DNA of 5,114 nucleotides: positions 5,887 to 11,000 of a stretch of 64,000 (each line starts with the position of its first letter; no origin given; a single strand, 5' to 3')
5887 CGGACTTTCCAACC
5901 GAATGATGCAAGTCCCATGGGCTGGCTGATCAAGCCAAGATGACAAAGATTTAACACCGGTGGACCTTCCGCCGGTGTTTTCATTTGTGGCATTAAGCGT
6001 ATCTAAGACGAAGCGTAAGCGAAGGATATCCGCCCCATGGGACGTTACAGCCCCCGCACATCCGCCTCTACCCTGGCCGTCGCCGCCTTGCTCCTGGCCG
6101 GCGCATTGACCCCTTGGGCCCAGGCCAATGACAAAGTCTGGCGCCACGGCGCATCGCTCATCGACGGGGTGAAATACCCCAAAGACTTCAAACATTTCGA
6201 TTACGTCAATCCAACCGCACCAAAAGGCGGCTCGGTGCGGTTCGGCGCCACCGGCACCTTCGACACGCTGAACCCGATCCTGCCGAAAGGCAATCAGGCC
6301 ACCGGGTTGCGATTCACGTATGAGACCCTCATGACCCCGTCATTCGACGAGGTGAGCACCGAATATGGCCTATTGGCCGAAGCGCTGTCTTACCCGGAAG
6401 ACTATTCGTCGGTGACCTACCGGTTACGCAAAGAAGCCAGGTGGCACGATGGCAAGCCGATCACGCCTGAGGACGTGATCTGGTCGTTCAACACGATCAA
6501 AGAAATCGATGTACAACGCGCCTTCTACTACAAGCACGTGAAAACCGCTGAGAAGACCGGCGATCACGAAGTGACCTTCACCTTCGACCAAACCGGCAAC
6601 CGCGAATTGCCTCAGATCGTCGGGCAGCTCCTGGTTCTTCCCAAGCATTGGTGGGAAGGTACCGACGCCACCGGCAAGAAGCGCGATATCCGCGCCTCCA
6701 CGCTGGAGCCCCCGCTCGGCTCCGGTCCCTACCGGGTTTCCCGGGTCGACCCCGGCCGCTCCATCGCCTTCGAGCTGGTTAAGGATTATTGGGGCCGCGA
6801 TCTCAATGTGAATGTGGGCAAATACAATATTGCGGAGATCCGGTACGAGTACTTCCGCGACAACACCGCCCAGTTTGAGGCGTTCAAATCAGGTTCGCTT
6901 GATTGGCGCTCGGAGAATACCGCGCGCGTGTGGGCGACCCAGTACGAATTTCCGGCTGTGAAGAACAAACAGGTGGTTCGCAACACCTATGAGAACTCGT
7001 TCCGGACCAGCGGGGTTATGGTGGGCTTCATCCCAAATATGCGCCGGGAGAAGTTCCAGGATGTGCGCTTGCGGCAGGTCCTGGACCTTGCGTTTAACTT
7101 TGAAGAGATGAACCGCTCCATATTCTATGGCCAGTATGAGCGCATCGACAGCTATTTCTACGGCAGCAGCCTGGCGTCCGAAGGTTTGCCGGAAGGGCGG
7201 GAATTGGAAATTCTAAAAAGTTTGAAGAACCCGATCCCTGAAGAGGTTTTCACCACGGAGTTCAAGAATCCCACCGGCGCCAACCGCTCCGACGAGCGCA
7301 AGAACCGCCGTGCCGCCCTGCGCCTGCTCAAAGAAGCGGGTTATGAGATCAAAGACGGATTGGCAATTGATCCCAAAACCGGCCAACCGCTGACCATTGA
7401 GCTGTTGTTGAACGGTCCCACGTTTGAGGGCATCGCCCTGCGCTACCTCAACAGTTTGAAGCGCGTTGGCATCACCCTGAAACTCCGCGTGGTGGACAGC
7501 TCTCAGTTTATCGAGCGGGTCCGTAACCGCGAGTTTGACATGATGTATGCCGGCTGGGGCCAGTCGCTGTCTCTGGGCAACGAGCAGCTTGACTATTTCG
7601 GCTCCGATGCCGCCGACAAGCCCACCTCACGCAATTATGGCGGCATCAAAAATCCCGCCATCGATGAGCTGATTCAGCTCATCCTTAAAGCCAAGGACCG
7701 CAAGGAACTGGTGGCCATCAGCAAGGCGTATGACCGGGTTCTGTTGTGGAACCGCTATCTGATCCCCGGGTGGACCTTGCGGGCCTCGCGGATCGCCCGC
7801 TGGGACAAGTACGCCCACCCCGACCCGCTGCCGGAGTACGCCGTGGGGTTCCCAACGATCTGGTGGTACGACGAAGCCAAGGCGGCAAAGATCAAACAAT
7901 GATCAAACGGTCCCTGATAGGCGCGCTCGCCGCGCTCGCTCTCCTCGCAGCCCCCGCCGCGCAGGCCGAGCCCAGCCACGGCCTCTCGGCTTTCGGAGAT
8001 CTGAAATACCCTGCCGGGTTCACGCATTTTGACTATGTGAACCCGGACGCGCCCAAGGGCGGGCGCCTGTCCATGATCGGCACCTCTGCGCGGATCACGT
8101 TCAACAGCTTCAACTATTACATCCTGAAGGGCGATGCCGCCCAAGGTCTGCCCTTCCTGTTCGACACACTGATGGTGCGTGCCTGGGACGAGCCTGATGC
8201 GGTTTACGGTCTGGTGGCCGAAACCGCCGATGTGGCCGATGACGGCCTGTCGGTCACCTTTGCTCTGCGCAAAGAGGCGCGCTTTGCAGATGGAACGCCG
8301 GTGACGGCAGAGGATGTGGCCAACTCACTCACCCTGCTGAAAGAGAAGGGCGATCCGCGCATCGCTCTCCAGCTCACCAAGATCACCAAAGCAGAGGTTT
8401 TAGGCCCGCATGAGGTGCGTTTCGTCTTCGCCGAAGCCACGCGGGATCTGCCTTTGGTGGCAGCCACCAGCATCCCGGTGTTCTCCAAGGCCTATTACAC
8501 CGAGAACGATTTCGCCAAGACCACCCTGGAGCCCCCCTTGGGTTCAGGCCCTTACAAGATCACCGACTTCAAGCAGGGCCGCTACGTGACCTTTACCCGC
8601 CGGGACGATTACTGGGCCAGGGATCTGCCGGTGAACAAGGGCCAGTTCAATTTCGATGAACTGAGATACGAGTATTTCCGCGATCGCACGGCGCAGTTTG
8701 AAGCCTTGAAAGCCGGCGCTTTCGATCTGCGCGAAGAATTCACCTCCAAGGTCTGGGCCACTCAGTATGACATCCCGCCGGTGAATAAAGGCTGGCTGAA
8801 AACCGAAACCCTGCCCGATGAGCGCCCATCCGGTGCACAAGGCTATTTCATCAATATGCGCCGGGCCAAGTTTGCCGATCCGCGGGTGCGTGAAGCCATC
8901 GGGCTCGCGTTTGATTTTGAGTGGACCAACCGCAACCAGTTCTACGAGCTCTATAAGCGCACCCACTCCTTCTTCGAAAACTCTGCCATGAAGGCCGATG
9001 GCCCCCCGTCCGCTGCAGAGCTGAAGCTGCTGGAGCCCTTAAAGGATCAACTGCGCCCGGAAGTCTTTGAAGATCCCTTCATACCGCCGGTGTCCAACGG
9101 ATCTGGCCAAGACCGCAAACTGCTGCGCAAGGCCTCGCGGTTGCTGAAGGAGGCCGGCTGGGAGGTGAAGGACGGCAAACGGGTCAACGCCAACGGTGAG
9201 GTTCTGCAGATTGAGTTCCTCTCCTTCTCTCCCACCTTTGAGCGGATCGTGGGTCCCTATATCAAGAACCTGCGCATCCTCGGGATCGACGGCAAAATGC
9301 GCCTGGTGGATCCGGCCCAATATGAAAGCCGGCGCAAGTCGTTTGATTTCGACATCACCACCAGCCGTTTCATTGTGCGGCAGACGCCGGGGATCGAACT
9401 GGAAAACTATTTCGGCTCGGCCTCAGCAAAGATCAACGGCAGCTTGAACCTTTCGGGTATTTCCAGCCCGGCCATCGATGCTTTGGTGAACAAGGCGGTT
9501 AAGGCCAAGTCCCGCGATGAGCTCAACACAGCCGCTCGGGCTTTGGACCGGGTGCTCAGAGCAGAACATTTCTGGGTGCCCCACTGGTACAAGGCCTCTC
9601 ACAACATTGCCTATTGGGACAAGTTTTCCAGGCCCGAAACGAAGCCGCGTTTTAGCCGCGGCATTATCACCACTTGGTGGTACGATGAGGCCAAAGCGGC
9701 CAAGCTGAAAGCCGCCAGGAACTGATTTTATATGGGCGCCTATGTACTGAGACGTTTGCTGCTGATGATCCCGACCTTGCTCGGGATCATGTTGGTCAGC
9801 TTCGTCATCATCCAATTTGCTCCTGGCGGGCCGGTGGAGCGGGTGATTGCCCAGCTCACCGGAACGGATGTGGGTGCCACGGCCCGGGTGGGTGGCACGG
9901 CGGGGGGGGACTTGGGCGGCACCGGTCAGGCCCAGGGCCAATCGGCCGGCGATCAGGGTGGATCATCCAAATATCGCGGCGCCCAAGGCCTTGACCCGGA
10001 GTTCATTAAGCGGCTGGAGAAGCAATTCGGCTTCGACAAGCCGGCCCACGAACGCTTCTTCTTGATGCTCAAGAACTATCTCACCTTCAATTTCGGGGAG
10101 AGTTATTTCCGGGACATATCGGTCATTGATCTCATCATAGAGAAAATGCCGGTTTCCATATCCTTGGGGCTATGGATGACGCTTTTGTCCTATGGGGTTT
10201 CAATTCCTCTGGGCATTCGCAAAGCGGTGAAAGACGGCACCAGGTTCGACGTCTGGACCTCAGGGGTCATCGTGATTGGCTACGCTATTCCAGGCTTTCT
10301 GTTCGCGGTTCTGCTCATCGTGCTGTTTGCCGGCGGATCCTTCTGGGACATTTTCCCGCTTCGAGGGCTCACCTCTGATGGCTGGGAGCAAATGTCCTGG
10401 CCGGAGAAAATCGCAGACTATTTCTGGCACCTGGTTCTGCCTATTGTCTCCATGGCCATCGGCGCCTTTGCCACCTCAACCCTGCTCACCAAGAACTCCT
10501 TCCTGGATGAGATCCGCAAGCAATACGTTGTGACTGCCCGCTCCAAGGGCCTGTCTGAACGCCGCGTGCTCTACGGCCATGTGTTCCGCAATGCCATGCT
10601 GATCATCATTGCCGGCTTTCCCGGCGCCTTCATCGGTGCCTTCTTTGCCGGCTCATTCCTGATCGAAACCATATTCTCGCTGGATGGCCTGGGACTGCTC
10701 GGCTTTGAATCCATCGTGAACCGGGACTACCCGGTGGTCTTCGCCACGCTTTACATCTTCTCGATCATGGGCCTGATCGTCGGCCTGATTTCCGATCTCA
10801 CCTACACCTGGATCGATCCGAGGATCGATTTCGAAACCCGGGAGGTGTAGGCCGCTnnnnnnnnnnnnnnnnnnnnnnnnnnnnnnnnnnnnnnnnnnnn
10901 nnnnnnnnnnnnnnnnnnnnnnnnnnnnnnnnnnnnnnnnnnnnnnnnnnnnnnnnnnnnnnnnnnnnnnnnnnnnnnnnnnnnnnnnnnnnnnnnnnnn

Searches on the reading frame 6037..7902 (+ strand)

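Call 57: search_protein_families(library=pfam, proteins=[window:6037-7902:+], max_evalue=0.00001)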
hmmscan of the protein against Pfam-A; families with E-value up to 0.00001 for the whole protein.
window:6037-7902:+ (621 aa): 1 family
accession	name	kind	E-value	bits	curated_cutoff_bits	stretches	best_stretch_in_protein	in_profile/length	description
PF00496.27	SBP_bac_5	-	7.1e-69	233.1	32.4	1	111-526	4-365/368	Bacterial extracellular solute-binding proteins, family 5 Middle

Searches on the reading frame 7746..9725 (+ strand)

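Call 57: search_protein_families(library=pfam, proteins=[window:7746-9725:+], max_evalue=0.00001)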
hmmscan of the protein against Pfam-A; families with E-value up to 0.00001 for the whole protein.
window:7746-9725:+ (659 aa): 1 family
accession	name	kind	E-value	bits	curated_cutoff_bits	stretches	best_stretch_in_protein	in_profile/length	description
PF00496.27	SBP_bac_5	-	3.3e-66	224.3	32.4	1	153-543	2-347/368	Bacterial extracellular solute-binding proteins, family 5 Middle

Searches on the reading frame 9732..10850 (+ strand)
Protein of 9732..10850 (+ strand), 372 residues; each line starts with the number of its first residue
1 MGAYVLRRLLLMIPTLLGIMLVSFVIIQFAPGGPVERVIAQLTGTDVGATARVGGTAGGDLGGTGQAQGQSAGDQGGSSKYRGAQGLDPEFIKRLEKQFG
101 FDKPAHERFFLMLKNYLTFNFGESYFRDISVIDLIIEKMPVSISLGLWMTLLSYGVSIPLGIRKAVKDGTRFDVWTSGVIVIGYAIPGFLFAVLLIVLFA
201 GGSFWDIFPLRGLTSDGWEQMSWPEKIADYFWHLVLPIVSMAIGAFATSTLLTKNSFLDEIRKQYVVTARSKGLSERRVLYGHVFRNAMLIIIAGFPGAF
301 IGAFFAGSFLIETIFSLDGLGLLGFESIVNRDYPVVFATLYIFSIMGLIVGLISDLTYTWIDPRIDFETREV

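Call 57: search_protein_families(library=pfam, proteins=[window:9732-10850:+], max_evalue=0.00001)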
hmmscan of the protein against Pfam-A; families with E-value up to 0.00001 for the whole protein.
window:9732-10850:+ (372 aa): 1 family
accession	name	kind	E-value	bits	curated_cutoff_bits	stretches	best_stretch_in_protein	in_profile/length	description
PF00528.27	BPD_transp_1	-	1.4e-32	113.3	26.4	1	158-365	2-182/184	Binding-protein-dependent transport system inner membrane component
